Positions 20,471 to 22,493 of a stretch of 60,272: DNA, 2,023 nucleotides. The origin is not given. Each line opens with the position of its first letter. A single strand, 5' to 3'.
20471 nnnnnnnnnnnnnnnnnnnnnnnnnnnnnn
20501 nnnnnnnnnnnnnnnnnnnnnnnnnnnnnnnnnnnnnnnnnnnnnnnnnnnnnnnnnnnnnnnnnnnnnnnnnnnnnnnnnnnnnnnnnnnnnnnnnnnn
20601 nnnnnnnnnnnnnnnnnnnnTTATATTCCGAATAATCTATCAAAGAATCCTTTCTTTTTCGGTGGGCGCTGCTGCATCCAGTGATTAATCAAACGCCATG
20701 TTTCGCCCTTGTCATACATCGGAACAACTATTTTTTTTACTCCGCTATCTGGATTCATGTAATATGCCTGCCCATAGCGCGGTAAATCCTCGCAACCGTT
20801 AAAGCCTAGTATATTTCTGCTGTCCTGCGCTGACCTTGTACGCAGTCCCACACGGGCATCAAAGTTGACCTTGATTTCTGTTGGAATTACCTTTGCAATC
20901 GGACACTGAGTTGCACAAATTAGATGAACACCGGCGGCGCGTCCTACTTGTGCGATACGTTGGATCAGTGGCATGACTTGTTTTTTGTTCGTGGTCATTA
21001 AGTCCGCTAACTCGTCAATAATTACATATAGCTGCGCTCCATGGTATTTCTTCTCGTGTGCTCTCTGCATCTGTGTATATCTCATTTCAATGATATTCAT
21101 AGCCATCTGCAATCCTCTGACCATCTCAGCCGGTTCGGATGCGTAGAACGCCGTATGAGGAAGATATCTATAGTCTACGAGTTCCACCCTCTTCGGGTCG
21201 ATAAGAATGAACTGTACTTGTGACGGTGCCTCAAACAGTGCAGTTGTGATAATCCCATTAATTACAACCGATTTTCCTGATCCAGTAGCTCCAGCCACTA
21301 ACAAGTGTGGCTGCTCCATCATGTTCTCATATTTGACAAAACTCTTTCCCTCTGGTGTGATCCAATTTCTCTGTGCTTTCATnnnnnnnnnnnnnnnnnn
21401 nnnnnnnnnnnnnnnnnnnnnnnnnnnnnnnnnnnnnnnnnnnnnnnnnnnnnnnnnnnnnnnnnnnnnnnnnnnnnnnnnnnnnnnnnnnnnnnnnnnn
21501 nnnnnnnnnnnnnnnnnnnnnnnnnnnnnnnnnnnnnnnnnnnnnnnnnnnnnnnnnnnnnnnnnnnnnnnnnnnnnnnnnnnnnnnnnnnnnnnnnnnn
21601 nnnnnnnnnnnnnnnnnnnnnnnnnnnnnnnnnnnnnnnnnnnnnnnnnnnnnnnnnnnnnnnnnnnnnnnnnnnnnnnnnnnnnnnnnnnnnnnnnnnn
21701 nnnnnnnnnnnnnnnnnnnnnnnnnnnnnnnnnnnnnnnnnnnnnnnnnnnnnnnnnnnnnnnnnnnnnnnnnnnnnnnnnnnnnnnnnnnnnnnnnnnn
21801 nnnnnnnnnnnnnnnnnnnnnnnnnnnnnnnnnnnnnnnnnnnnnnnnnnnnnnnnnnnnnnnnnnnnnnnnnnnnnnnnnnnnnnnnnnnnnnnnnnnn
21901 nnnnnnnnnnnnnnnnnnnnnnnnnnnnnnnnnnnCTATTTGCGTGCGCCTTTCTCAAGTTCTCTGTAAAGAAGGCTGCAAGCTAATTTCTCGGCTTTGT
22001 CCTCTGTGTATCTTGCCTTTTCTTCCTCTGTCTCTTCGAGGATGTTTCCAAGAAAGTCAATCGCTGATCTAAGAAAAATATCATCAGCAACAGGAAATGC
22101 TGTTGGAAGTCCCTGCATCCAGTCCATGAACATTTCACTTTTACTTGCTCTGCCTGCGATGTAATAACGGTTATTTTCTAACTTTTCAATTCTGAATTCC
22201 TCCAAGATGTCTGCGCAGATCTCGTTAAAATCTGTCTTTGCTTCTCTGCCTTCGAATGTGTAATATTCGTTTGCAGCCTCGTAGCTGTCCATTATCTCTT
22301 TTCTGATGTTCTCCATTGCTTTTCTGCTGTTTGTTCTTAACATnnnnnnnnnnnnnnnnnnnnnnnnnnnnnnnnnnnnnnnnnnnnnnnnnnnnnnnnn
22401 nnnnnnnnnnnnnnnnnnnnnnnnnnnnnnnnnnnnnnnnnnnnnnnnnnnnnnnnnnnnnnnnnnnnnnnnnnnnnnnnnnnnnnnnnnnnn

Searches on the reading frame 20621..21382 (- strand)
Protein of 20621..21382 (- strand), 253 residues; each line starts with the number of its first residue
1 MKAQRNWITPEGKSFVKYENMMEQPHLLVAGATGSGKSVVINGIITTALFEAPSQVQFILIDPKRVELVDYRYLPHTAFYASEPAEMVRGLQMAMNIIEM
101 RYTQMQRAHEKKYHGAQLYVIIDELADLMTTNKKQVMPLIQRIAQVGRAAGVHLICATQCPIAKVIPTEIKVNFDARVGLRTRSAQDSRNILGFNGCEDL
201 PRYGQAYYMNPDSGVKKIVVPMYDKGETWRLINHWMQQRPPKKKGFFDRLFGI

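Call 11: search_protein_families(library=pfam, max_evalue=1, proteins=[window:20621-21382:-])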
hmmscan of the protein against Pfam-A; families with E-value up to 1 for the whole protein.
window:20621-21382:- (253 aa): 26 families (the best 25 are shown)
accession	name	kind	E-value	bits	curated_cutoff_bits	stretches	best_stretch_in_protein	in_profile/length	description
PF01580.24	FtsK_SpoIIIE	-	4.6e-33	115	24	2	22-108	36-126/221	FtsK/SpoIIIE family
PF20703.3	nSTAND1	-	7.8e-05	22.9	27.1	1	20-155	29-156/379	Novel STAND NTPase 1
PF12846.13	AAA_10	-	0.00014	21.5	27.5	1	23-73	20-66/362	AAA-like domain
PF10412.15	TrwB_AAD_bind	-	0.0004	19.8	20.5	1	18-48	9-39/387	Type IV secretion-system coupling protein DNA-binding domain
PF00270.35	DEAD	-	0.0013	18.9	26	1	20-131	10-132/167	DEAD/DEAH box helicase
PF13401.12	AAA_22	-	0.0018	19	27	1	23-154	4-118/130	AAA domain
PF13245.12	AAA_19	-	0.0021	18.7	25.1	1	21-139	8-113/134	AAA domain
PF04851.21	ResIII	-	0.0021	18.5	22.5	1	22-125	21-134/164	Type III restriction enzyme, res subunit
PF01935.23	DUF87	-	0.0024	18.5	23.2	1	24-101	23-93/220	Helicase HerA, central domain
PF00437.27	T2SSE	-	0.0052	15.9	24.9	1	18-47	134-165/370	Type II/IV secretion system protein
PF13555.12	AAA_29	-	0.0086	16.2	27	1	24-46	23-44/61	P-loop containing region of AAA domain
PF12775.13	AAA_7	-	0.015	15.3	25.8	1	21-47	30-55/181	P-loop containing dynein motor region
PF24883.2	NPHP3_N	-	0.018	15.7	24.8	1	14-64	11-61/164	Nephrocystin 3, N-terminal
PF25201.1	nSTAND6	-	0.021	15.3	27.7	1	20-57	14-51/148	Novel STAND NTPase 6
PF13191.12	AAA_16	-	0.022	15.7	32.6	1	25-61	25-58/167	AAA ATPase domain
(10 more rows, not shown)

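Call 12: search_protein_families(library=phrogs, max_evalue=0.1, proteins=[window:20621-21382:-])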
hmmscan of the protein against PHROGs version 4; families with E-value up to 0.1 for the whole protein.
window:20621-21382:- (253 aa): 8 families
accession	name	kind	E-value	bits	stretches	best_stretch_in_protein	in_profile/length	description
phrog_1358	-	moron, auxiliary metabolic gene and host takeover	4.3e-66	224.3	1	18-243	597-834/1382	FtsK/SpoIIIE-like protein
phrog_3551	-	moron, auxiliary metabolic gene and host takeover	2e-33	116.4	1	23-193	435-614/758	FtsK/SpoIIIE-like protein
phrog_2666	-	head and packaging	2.1e-13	50.8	1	16-196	313-498/555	terminase large subunit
phrog_7035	-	unknown function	7.7e-10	38.7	2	20-64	207-250/969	-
phrog_17074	-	unknown function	5.5e-05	22.9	1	117-193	310-394/621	-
phrog_17958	-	moron, auxiliary metabolic gene and host takeover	0.0018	17.6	1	26-162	332-479/682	FtsK/SpoIIIE-like protein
phrog_24831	-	unknown function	0.0025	17.5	1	25-187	293-451/700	-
phrog_243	-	DNA, RNA and nucleotide metabolism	0.022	14.7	0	96-159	126-190/273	DnaB-like replicative helicase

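Call 31: find_related_loci(query=window:20621-21382:-, collection=viral_contigs, flank=4000)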
Query window:20621-21382:- (253 aa) in viral_contigs; peptide patterns used: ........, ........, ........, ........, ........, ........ (x = any residue, [..] = any of these).
53 stretches matched a pattern; 52 encode a relative of the query (tblastn E <= 1e-3); 52 distinct loci.
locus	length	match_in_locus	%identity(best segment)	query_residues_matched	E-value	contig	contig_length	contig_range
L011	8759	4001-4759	98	1-253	5e-172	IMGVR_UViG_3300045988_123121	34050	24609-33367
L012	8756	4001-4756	97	2-253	8e-171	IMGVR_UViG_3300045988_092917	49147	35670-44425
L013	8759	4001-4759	96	1-253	8e-170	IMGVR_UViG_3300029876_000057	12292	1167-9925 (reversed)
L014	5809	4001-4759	96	1-253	2e-170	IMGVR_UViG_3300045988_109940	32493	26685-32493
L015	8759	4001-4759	96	1-253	2e-169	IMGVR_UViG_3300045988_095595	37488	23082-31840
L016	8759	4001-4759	95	1-253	1e-169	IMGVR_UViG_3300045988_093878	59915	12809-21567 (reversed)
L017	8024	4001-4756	96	2-253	5e-169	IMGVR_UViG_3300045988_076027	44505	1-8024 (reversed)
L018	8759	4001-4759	95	1-253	1e-167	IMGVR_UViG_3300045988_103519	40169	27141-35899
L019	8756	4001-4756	96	2-253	1e-167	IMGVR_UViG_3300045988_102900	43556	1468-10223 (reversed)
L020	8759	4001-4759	95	1-253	7e-168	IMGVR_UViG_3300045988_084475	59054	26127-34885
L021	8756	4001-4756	95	2-253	2e-165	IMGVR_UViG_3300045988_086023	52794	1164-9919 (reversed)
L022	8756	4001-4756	94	1-252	9e-163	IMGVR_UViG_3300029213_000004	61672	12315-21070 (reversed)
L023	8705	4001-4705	67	7-242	3e-108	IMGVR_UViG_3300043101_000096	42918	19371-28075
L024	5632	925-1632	68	5-241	1e-107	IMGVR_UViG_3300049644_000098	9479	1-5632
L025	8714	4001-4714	65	4-242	6e-107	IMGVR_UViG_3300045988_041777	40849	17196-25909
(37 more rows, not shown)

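Call 43: find_related_loci(query=window:20621-21382:-, collection=genome_contigs, flank=6000)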
Query window:20621-21382:- (253 aa) in genome_contigs; peptide patterns used: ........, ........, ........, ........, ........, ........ (x = any residue, [..] = any of these).
77 stretches matched a pattern; 34 encode a relative of the query (tblastn E <= 1e-3); 34 distinct loci.
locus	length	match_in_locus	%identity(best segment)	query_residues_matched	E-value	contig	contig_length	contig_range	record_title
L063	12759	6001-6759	83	1-253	7e-148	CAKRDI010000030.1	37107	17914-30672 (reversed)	MAG: uncultured Mediterraneibacter sp. isolate REFINED_METABAT215_TOP10_CONTIGS_1500_ASSEMBLY_K77_MERGED__Hadza_PheChl_F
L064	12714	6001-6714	66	4-242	8e-107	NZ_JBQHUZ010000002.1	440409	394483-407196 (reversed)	Oribacterium sp. HCP28S3_H8 contig00002, whole genome shotgun sequence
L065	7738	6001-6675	63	5-230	3e-93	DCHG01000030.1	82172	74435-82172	MAG TPA_asm: Clostridiales bacterium UBA1758 UBA1758_contig_11041, whole genome shotgun sequence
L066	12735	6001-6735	62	1-246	2e-101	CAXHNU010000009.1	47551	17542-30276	MAG: uncultured Butyricicoccus sp. isolate ena-SAMPLE-TAB-22-03-2024-10:43:23:840-115498 genome assembly, contig: NODE_5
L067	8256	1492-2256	37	16-242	2e-39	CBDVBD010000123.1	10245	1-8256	MAG TPA_asm: uncultured bacterium isolate SRR22302350_binner123_Refined_58 genome assembly, contig: ERZ25073595.2797, wh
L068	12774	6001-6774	37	18-240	5e-39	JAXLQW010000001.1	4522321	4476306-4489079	MAG: Thermoanaerobaculia bacterium isolate STL-ACI13 C1.108.fa-1, whole genome shotgun sequence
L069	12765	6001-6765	36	18-239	9e-39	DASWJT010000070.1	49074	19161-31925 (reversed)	MAG TPA_asm: Thermoanaerobaculia bacterium isolate SMAG_U2903 k141_1602523, whole genome shotgun sequence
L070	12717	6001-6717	39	9-214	2e-38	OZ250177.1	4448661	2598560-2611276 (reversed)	MAG: Candidatus Multivorans sp. isolate 36e5008e-f582-4c91-8c3b-5baff8031e1a genome assembly, chromosome: 1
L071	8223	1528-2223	39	18-214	4e-38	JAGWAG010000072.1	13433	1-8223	MAG: Acidobacteria bacterium isolate 277c_1 scaffold_8821, whole genome shotgun sequence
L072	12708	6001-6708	39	12-214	6e-38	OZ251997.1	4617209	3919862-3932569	MAG: Candidatus Multivorans sp. isolate 0020eb3c-7439-4c9e-8c72-55202c0a045f genome assembly, chromosome: 1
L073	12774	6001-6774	37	18-240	2e-37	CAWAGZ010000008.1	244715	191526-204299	MAG: uncultured Acidobacteriota bacterium isolate MFD02416.bin.1.14 genome assembly, contig: contig_53724, whole genome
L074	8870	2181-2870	37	18-214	2e-37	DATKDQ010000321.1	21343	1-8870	MAG TPA_asm: Thermoanaerobaculia bacterium isolate SMAG_U14477 k141_3002914, whole genome shotgun sequence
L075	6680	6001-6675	38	18-209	5e-37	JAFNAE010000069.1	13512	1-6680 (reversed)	MAG: Acidobacteria bacterium isolate CTSoil_010 scaffold_2465, whole genome shotgun sequence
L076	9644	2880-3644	35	18-239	9e-37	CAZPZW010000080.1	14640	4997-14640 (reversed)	MAG TPA_asm: uncultured Thermoanaerobaculia bacterium isolate SRP173033_co2_58 genome assembly, contig: NODE_1866_length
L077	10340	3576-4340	36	18-239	1e-36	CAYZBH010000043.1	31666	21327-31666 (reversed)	MAG TPA_asm: uncultured Thermoanaerobaculia bacterium isolate binchicken_co118_267 genome assembly, contig: NODE_1328_le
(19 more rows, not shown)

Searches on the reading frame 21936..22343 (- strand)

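Call 11: search_protein_families(library=pfam, max_evalue=1, proteins=[window:21936-22343:-])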
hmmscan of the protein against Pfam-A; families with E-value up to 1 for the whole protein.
window:21936-22343:- (135 aa): 0 families

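Call 12: search_protein_families(library=phrogs, max_evalue=0.1, proteins=[window:21936-22343:-])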
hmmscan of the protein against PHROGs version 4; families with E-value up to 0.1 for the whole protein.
window:21936-22343:- (135 aa): 1 family
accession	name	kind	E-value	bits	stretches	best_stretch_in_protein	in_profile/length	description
phrog_12807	-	unknown function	0.067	14.3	1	7-63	19-75/126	-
